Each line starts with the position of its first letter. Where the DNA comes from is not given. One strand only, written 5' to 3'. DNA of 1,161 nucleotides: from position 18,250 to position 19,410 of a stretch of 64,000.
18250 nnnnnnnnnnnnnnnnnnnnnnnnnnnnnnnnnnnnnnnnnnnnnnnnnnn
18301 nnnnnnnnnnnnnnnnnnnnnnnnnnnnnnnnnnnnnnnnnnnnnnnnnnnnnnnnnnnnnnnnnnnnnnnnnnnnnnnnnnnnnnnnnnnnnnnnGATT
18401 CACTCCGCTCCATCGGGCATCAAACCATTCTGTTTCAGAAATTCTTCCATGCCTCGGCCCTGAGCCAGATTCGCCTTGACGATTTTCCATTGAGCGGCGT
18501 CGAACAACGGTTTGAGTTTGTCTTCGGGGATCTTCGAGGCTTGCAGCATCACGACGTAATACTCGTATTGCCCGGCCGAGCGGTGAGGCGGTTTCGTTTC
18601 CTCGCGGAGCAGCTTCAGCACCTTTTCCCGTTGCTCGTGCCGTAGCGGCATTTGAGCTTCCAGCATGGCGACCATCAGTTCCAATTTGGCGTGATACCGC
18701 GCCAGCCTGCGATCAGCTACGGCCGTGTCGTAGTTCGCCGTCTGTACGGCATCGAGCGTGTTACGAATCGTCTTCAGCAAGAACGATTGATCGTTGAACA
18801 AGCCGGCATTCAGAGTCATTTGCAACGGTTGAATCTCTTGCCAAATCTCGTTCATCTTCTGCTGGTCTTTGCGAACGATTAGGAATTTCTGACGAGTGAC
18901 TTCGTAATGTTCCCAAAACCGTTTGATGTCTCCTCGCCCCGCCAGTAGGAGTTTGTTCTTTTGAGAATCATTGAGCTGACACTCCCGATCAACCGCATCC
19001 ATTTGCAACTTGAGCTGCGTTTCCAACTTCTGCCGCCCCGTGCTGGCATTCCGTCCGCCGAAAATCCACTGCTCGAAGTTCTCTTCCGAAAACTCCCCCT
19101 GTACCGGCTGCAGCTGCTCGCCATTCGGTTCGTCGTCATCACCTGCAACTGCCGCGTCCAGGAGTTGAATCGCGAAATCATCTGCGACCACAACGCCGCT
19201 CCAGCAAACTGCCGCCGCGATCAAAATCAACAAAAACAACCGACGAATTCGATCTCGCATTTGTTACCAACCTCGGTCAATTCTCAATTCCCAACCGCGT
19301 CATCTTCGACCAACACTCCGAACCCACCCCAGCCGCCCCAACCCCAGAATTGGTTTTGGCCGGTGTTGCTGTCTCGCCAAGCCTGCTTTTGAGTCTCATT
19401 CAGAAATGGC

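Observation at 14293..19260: Five tandem paralogs share a ~250-aa module with an invariant (A/I)GRGD(I/M)KR motif and LTxxQ-like repeats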

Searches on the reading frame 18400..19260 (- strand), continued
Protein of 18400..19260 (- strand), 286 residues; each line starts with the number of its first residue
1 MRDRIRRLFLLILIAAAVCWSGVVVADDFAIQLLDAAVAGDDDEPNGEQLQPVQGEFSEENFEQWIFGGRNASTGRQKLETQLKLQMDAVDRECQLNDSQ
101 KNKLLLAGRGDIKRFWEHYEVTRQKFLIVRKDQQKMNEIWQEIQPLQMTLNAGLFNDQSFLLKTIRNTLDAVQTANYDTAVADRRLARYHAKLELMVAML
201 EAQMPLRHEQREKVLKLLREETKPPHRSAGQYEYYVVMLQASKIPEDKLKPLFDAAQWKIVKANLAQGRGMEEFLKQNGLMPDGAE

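Call 78: search_protein_families(library=pfam, proteins=[L031:3435-5048:+, L036:4048-5649:+, L037:3411-4904:+, L039:9644-11110:+, L041:7510-8928:+, L044:2565-4400:+, P0028, P0048, P0154], max_evalue=0.01)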
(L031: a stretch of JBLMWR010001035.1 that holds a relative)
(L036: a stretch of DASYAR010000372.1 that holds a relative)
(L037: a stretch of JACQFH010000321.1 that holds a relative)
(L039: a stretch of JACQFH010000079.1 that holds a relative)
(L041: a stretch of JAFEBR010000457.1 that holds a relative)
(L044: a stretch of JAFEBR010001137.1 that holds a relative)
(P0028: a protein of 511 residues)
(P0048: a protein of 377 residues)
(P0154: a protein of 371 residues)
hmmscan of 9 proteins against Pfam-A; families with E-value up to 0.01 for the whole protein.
L031:3435-5048:+ (537 aa): 0 families

L036:4048-5649:+ (534 aa): 6 families
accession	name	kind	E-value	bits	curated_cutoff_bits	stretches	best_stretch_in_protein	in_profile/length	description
PF12799.13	LRR_4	-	1.4e-15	57.4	27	0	343-374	3-32/44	Leucine Rich repeats (2 copies)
PF13855.12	LRR_8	-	1.6e-13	50.6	27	2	342-401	2-61/61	Leucine rich repeat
PF13516.12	LRR_6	-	1.9e-12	46.7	23.4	0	460-478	2-20/24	Leucine Rich repeat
PF23598.1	LRR_14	-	2.6e-08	33.5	40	1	334-469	15-147/353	Leucine-rich repeat region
PF00560.39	LRR_1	-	0.00061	19.9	20.6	0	390-402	1-13/23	Leucine Rich Repeat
PF24758.1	LRR_At5g56370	-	0.0052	16.9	27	0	434-505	11-81/227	FBD-associated F-box protein At5g56370, LRR repeats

L037:3411-4904:+ (497 aa): 9 families
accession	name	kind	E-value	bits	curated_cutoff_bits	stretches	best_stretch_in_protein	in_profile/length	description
PF12799.13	LRR_4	-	2.1e-20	72.7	27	2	443-480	2-38/44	Leucine Rich repeats (2 copies)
PF13516.12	LRR_6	-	7.4e-14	51.1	23.4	0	467-486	4-23/24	Leucine Rich repeat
PF13855.12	LRR_8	-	2.6e-13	50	27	1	249-306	2-59/61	Leucine rich repeat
PF23598.1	LRR_14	-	3.4e-11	42.9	40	2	346-478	24-151/353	Leucine-rich repeat region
PF24758.1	LRR_At5g56370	-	1.3e-09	38.5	27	1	320-473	11-167/227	FBD-associated F-box protein At5g56370, LRR repeats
PF25013.1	LRR_Zer-1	-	7.4e-07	29.8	27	0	268-327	4-61/137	Zer-1-like, Leucine-rich repeats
PF00560.39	LRR_1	-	8.2e-05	22.4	20.6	0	273-290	1-18/23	Leucine Rich Repeat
PF23952.1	LRR_EndoS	-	0.00095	19.8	27.9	0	437-476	20-55/116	Endo-beta-N-acetylglucosaminidase EndoS LRR domain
PF19729.6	LRR_FBXL18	-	0.0098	14.8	27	0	302-403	429-539/591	F-box/LRR-repeat protein 18, LRR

L039:9644-11110:+ (488 aa): 7 families
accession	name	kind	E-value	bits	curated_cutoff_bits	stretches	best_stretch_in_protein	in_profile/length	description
PF12799.13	LRR_4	-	6.7e-16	58.4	27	1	386-424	2-39/44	Leucine Rich repeats (2 copies)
PF13855.12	LRR_8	-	5.4e-15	55.3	27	2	286-324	22-60/61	Leucine rich repeat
PF13516.12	LRR_6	-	1.3e-12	47.2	23.4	0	408-426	2-20/24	Leucine Rich repeat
PF23598.1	LRR_14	-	1.1e-09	38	40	2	357-480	18-138/353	Leucine-rich repeat region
PF24758.1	LRR_At5g56370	-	0.0002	21.5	27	0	311-395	12-96/227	FBD-associated F-box protein At5g56370, LRR repeats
PF23952.1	LRR_EndoS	-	0.0018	18.9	27.9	0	329-440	40-113/116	Endo-beta-N-acetylglucosaminidase EndoS LRR domain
PF00560.39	LRR_1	-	0.0035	17.6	20.6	0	410-431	1-22/23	Leucine Rich Repeat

L041:7510-8928:+ (472 aa): 7 families
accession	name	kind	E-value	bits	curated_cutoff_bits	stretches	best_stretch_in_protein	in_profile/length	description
PF13516.12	LRR_6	-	6.5e-19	66.9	23.4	0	321-341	3-23/24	Leucine Rich repeat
PF12799.13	LRR_4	-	1.2e-16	60.8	27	1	393-432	1-39/44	Leucine Rich repeats (2 copies)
PF13855.12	LRR_8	-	3.9e-11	43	27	2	393-452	1-60/61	Leucine rich repeat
PF23598.1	LRR_14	-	3.6e-10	39.6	40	1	315-445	16-146/353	Leucine-rich repeat region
PF24758.1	LRR_At5g56370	-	6.3e-07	29.7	27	1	369-428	37-97/227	FBD-associated F-box protein At5g56370, LRR repeats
PF00560.39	LRR_1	-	1.8e-06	27.3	20.6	0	323-343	2-22/23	Leucine Rich Repeat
PF25019.1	LRR_R13L1-DRL21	-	1.7e-05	25.1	27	1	290-353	65-125/127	R13L1/DRL21 LRRs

L044:2565-4400:+ (611 aa): 7 families
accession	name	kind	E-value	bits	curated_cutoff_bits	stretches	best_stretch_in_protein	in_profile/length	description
PF12799.13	LRR_4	-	4e-14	52.7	27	2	556-594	2-39/44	Leucine Rich repeats (2 copies)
PF13516.12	LRR_6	-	6e-11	42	23.4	0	581-600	5-24/24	Leucine Rich repeat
PF13855.12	LRR_8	-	2e-10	40.7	27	1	532-591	2-61/61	Leucine rich repeat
PF24758.1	LRR_At5g56370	-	5.3e-08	33.2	27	1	500-566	30-97/227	FBD-associated F-box protein At5g56370, LRR repeats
PF23598.1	LRR_14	-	5.3e-08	32.4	40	1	411-588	24-198/353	Leucine-rich repeat region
PF25013.1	LRR_Zer-1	-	1.4e-06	28.9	27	1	381-445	4-66/137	Zer-1-like, Leucine-rich repeats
PF00560.39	LRR_1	-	0.0015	18.7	20.6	0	580-600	1-21/23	Leucine Rich Repeat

P0028 (511 aa): 0 families

P0048 (377 aa): 0 families

P0154 (371 aa): 0 families

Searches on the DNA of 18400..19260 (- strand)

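Call 71: search_rna_families(source=L017, start=8200, end=8400, threshold=evalue, max_evalue=10)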
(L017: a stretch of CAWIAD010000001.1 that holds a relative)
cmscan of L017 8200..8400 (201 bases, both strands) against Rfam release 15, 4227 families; matches with E-value up to 10: 3.
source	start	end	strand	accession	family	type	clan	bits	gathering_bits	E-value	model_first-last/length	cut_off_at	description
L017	8245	8295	-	RF01546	TB6Cs1H1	Gene; snRNA; snoRNA; HACA-box;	-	19.5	40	0.041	1-66/66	no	Trypanosomatid snoRNA TB6Cs1H1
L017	8258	8302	-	RF03991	mir-9209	Gene; miRNA;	-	16.1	90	0.75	1-72/72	no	mir-9209 microRNA precursor family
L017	8239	8301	-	RF02793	asR3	Gene; antisense;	-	12.6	46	6.7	1-57/57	no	Pyrobaculum asRNA3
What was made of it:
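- On Bacterial selenoprotein (Big, side finding): Rfam gives no SECIS match (call 71).
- Tried and rejected: An Rfam scan for SECIS at the TGA site gave no match (call 71).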

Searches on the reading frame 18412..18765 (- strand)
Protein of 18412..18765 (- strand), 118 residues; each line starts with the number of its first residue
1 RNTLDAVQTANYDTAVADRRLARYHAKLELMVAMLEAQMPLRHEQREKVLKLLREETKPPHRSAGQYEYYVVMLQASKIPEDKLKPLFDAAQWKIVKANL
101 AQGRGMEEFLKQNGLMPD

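Call 46: predict_structure(alignment_id=A4)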
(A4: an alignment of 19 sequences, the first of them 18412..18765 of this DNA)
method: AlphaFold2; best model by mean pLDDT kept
length: 118 residues; sequences in the alignment: 19
mean_pLDDT: 92.7   pTM: 0.81
mean pLDDT of the five models: 92.7, 92.2, 91.7, 91.3, 90.9
residues with pLDDT >= 90: 98; 70-90: 18; 50-70: 2; < 50: 0
segments of 3 or more residues with pLDDT < 50: none
pLDDT, mean of each block of 10 residues (from residue 1): 85 92 95 96 98 95 84 96 98 97 93 83
secondary structure, 60 per line:
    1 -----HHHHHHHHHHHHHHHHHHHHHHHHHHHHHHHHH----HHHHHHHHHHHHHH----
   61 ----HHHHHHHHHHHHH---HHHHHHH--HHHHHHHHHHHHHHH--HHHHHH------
elements in order: H6-38 H43-56 H65-77 H81-87 H90-104 H107-112

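Call 50: fold_search(model_id=the predicted structure, library=pdb)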
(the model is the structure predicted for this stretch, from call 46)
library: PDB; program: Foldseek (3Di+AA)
matches with E <= 10: 48; with E <= 0.001: 0
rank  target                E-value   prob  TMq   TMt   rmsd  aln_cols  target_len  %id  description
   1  9rgz_B                2.3e+00  0.08  0.23  0.26  13.7        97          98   18  X-ray crystal structure of a de novo designed single-chain antiparallel 3-helix coiled-coil bundle, sc-apCC3-CW-2NTT (released 2025-09-03)
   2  7o72_M                2.6e+00  0.08  0.26  0.12  13.3       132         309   10  Yeast RNA polymerase II transcription pre-initiation complex with closed promoter DNA (released 2021-06-16)
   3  4ngm_A                3.6e+00  0.04  0.18  0.05  14.3       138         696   12  Crystal Structure of Glutamate Carboxypeptidase II in a complex with urea-based inhibitor (released 2014-06-18)
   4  3fbz_A                4.0e+00  0.21  0.44  0.43   7.2       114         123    7  Crystal structure of ORF140 of the archaeal virus Acidianus Filamentous Virus 1 (AFV1) (released 2009-11-10)
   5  7dgu                  4.0e+00  0.10  0.28  0.33   8.3        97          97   13  De novo designed protein H4A1R (released 2021-11-24)
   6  7uw9_g                4.0e+00  0.05  0.21  0.16  15.1        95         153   17  Citrus V-ATPase State 1, H in contact with subunit a (released 2022-07-06)
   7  3onl_C                4.2e+00  0.08  0.24  0.28  15.2        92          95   17  yeast Ent3_ENTH-Vti1p_Habc complex structure (released 2011-07-20)
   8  7xge_E                5.0e+00  0.05  0.22  0.19  17.1       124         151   11  Crystal structure of MCL-1 in complex with computationally designed inhibitor protein (released 2022-07-20)
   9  8s52_M                5.0e+00  0.04  0.24  0.13  16.3       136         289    7  RNA polymerase II core initially transcribing complex with an ordered RNA of 10 nt (released 2024-04-17)
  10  3fbz_D                5.3e+00  0.14  0.40  0.39   7.6       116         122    7  Crystal structure of ORF140 of the archaeal virus Acidianus Filamentous Virus 1 (AFV1) (released 2009-11-10)
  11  2j9w_A                5.6e+00  0.06  0.23  0.26  10.9       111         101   15  Structural insight into the ESCRT-I-II link and its role in MVB trafficking (released 2007-01-23)
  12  1kx9_B                5.6e+00  0.04  0.22  0.25  10.5       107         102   15  ANTENNAL CHEMOSENSORY PROTEIN A6 FROM THE MOTH MAMESTRA BRASSICAE (released 2002-12-04)
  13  3fbz_C                5.9e+00  0.11  0.39  0.37   7.9       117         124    5  Crystal structure of ORF140 of the archaeal virus Acidianus Filamentous Virus 1 (AFV1) (released 2009-11-10)
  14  6xp8                  6.2e+00  0.03  0.21  0.15  13.0        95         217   17  The crystal structure of TfuA involved in peptide backbone thioamidation from Methanosarcina acetivorans (released 2021-03-17)
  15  7vai_E                6.6e+00  0.03  0.18  0.07  11.7        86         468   15  V1EG of V/A-ATPase from Thermus thermophilus, state1-1 (released 2022-07-13)
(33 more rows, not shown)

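Call 63: search_solved_structures(query=A4, max_evalue=10, show_alignments=2)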
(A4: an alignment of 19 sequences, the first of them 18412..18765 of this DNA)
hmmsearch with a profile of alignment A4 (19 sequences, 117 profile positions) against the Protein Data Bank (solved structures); distinct sequences matched with E-value up to 10: 17.
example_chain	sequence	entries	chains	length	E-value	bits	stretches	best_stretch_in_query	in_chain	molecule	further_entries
5ot4_A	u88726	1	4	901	0.18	15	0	23-75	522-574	Interaptin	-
6gml_V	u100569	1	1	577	0.37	14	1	44-90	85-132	Negative elongation factor B,Negative elongation factor B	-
8uhg_V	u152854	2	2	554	0.43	13.8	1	44-90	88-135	Negative elongation factor B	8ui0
8jj6_A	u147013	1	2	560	0.44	13.7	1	44-90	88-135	Negative elongation factor B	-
7ycx_f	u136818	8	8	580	0.47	13.6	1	44-90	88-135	Negative elongation factor B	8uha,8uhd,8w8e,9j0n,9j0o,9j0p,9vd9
8rbx_v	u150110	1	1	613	0.49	13.6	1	44-90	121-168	NELF-B,Negative elongation factor B,Negative elongation factor B,Negative elongation facto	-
7pks_V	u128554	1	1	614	0.49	13.6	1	44-90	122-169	Negative elongation factor B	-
6riw_A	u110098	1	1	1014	0.5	13.6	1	22-70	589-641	ORF10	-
4ili_A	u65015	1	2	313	0.8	12.9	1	45-94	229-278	A1 cistron-splicing factor AAR2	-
3gn8_A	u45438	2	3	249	1.1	12.5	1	38-97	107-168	Glucocorticoid receptor 2 | Glucocorticoid Receptor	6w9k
6nwk_A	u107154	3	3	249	1.1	12.5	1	38-97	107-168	glucocorticoid receptor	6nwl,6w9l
5ufs_A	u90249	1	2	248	1.1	12.5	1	38-97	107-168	Ancestral Glucocorticoid Receptor2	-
7yxc_A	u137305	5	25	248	1.1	12.5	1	38-97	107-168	Ancestral Glucocorticoid Receptor2 | Ancestral Glucocorticoid Receptor2 ligand binding domain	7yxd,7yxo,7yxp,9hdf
7yxr_A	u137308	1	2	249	1.1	12.5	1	38-97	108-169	Ancestral Glucocorticoid Receptor2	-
4e2j_A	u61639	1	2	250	1.1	12.4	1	38-97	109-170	Ancestral Glucocorticoid Receptor 2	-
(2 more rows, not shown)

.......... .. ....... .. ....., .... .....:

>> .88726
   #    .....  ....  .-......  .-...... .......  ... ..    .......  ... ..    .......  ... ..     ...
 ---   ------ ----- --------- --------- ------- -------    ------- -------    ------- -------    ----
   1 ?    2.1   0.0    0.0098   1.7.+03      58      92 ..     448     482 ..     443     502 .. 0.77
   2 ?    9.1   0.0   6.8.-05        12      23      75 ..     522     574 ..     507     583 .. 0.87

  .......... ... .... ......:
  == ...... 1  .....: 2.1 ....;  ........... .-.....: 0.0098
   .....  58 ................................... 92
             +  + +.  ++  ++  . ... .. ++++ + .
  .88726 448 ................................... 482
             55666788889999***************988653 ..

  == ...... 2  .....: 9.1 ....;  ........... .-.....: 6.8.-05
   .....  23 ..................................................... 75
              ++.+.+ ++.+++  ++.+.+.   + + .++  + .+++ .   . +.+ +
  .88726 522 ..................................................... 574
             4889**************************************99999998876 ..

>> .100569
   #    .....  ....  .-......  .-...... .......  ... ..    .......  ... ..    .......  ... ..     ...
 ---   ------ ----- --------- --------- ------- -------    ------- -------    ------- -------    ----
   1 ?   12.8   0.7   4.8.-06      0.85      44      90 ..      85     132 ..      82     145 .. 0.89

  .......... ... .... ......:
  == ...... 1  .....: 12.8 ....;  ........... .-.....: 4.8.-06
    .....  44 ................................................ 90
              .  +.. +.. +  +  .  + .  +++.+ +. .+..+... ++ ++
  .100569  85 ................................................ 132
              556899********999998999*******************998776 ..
